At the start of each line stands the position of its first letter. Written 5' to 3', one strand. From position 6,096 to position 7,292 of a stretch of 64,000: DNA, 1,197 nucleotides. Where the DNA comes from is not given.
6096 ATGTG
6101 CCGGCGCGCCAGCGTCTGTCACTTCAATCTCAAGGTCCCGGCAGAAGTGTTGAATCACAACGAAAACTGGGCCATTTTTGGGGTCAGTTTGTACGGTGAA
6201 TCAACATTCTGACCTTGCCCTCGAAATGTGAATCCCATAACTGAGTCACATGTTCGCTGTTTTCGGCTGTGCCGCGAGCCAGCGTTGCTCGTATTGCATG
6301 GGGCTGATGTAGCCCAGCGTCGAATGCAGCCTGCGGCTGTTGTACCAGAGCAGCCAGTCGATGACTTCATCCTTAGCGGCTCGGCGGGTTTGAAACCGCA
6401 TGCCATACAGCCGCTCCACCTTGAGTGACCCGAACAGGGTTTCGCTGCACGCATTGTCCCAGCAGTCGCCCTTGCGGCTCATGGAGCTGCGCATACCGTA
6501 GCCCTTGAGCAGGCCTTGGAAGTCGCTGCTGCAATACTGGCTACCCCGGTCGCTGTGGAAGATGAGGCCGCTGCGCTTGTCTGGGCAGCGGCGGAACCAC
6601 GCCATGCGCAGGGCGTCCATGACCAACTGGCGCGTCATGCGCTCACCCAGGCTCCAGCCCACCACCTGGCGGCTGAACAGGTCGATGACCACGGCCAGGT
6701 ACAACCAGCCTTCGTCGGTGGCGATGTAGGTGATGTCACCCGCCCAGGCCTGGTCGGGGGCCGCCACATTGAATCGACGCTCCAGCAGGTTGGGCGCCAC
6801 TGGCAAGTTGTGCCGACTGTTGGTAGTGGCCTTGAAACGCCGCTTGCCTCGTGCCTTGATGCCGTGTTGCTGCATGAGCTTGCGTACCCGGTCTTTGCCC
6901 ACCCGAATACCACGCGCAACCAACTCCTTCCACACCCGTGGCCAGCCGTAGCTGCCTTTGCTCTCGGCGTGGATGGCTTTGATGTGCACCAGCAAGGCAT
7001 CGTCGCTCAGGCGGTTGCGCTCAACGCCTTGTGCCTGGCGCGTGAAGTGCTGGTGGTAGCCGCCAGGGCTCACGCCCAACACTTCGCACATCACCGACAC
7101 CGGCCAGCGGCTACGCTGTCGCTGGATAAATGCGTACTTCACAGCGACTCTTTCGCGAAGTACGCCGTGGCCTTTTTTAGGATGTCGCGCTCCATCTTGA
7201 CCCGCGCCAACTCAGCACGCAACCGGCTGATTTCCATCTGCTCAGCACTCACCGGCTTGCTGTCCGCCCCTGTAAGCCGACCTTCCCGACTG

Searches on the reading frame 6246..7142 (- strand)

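Call 35: search_protein_families(library=pfam, proteins=[window:6246-7142:-], max_evalue=0.001)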
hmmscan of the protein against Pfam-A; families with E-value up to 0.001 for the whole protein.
window:6246-7142:- (298 aa): 4 families
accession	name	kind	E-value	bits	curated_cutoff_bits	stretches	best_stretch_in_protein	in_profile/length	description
PF00665.32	rve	-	1.9e-28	99.1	32.6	1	128-227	3-102/102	Integrase core domain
PF13276.12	HTH_21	-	3.4e-19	69.3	28.1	1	47-103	3-60/60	HTH-like domain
PF13333.12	rve_2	-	1.8e-14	54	22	1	234-288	1-55/56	Integrase core domain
PF13683.12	rve_3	-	6.8e-13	48.6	26.5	1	216-281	2-67/67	Integrase core domain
